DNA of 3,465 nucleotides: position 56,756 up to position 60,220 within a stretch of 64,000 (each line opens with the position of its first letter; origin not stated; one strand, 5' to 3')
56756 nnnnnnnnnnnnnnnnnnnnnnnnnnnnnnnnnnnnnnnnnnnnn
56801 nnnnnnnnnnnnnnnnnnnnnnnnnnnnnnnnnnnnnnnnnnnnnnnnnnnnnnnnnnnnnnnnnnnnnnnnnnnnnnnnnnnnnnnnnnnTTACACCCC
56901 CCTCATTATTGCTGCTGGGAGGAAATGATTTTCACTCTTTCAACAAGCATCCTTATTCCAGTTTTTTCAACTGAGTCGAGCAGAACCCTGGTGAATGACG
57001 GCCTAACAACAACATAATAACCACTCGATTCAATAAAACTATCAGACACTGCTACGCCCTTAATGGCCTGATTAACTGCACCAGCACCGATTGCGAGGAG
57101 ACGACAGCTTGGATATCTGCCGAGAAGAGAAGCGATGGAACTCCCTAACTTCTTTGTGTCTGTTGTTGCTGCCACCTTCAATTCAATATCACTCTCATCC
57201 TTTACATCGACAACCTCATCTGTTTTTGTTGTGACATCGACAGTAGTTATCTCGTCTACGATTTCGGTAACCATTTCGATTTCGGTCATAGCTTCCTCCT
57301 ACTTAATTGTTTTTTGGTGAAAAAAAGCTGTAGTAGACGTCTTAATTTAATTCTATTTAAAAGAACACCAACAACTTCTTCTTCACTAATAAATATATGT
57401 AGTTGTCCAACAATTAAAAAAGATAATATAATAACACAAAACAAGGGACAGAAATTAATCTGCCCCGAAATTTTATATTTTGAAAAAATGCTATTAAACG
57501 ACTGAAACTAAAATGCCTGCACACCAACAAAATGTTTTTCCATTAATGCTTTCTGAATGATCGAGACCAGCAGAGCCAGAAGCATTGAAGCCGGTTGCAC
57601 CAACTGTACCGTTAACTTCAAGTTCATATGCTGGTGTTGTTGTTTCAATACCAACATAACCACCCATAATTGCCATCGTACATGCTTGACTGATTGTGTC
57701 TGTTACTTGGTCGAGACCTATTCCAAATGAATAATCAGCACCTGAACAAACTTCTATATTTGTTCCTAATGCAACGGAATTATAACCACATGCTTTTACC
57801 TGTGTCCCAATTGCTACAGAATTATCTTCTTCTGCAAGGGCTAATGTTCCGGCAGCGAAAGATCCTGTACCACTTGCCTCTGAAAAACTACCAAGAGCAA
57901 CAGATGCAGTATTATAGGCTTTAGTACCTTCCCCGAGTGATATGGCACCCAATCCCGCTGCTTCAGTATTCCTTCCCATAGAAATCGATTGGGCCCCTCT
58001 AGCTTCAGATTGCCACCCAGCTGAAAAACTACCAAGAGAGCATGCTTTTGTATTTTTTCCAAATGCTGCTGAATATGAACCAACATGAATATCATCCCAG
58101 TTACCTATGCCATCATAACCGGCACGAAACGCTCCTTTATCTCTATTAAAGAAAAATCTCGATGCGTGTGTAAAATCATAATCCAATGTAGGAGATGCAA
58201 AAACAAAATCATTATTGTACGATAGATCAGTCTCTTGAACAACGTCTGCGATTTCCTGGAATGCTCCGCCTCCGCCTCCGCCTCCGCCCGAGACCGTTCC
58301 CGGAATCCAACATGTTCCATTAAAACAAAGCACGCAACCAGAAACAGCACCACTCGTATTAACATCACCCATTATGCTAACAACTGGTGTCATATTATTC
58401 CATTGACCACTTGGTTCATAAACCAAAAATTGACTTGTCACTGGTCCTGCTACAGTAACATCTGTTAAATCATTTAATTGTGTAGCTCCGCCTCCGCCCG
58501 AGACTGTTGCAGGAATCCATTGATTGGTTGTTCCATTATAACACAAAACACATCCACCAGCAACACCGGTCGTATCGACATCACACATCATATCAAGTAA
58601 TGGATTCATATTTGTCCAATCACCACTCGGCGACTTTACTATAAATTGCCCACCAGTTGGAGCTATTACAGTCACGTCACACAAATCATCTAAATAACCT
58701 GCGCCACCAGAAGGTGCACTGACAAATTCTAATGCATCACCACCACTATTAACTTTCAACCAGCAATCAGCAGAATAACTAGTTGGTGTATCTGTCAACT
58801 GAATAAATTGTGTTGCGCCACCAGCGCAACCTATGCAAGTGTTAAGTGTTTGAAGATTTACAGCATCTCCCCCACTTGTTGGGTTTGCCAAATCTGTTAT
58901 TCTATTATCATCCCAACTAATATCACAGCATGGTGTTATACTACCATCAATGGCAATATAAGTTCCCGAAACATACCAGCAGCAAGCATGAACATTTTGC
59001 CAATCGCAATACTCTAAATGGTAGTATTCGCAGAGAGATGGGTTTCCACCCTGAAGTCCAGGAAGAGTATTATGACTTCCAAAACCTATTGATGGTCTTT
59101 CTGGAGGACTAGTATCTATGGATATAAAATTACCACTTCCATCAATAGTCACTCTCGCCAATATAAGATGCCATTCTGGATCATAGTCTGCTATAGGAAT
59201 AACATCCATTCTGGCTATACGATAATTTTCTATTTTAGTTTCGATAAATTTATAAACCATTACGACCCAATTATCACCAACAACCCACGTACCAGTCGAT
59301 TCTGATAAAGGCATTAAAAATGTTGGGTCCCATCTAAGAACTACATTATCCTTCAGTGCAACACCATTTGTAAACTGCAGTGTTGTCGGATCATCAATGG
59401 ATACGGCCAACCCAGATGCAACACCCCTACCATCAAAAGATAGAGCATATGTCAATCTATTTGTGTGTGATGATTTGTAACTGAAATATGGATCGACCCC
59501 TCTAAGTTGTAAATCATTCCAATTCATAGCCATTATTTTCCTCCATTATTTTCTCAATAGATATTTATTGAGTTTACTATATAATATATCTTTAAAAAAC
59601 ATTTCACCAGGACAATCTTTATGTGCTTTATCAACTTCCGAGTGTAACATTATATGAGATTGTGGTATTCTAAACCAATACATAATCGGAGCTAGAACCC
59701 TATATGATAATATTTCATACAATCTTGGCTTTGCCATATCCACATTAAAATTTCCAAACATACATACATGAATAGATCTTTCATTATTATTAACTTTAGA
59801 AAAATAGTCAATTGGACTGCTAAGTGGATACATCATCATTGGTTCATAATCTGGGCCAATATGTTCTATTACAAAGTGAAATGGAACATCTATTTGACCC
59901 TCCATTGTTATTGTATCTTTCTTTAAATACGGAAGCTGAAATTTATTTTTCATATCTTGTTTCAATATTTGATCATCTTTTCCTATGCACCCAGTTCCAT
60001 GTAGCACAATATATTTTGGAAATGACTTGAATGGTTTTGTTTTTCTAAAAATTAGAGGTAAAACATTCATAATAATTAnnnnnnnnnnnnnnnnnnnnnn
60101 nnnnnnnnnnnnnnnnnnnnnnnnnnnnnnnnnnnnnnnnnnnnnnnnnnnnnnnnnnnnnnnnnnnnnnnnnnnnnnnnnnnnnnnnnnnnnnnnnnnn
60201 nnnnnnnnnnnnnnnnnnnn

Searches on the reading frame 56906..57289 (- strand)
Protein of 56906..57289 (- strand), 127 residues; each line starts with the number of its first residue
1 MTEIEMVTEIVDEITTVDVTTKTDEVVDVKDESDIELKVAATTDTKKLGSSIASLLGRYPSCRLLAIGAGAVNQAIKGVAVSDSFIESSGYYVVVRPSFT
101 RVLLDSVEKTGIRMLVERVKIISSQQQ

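Call 88: search_protein_families(library=pfam, proteins=[window:56906-57289:-], max_evalue=0.01)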
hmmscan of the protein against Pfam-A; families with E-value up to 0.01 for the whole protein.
window:56906-57289:- (127 aa): 1 family
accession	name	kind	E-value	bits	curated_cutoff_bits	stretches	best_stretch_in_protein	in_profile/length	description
PF04232.17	SpoVS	-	2.6e-18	66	24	1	37-116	3-82/83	Stage V sporulation protein S (SpoVS)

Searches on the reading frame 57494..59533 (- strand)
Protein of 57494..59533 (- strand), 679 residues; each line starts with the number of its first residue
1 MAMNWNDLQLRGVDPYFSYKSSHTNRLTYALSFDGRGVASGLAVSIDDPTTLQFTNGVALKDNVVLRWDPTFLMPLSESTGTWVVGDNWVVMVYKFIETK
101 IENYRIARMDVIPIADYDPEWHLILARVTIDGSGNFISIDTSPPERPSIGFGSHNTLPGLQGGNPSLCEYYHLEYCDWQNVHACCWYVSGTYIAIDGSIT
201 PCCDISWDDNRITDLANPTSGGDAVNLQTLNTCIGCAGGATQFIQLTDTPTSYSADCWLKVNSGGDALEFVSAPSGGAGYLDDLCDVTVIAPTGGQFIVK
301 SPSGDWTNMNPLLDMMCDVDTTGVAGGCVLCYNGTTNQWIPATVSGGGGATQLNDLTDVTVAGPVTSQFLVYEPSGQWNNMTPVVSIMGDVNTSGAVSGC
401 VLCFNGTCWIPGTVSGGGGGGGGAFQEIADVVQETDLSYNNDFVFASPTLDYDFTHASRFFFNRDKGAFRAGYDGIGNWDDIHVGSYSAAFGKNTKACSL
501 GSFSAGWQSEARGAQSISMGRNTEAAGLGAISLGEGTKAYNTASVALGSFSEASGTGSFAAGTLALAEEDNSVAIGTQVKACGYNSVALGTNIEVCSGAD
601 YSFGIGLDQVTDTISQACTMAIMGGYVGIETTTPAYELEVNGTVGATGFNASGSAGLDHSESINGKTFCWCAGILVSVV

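Call 49: find_encoding_contigs(protein=window:57494-59533:-, flank=10000, max_places=3)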
Protein window:57494-59533:- (679 aa): no gene with exactly this product is on record in the collection.

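Call 51: search_protein_families(library=pfam, proteins=[window:57494-59533:-], max_evalue=0.001)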
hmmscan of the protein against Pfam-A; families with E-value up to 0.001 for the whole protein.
window:57494-59533:- (679 aa): 1 family
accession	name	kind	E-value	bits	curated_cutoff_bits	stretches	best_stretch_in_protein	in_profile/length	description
PF05658.19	YadA_head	-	1.4e-09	38.5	25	1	553-577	1-25/27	YadA head domain repeat (2 copies)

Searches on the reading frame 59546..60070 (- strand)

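Call 88: search_protein_families(library=pfam, proteins=[window:59546-60070:-], max_evalue=0.01)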
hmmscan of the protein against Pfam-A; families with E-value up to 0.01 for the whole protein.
window:59546-60070:- (174 aa): 1 family
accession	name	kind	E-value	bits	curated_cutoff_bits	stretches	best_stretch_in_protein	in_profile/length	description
PF01510.30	Amidase_2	-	4.8e-06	27.4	26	1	18-156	5-131/131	N-acetylmuramoyl-L-alanine amidase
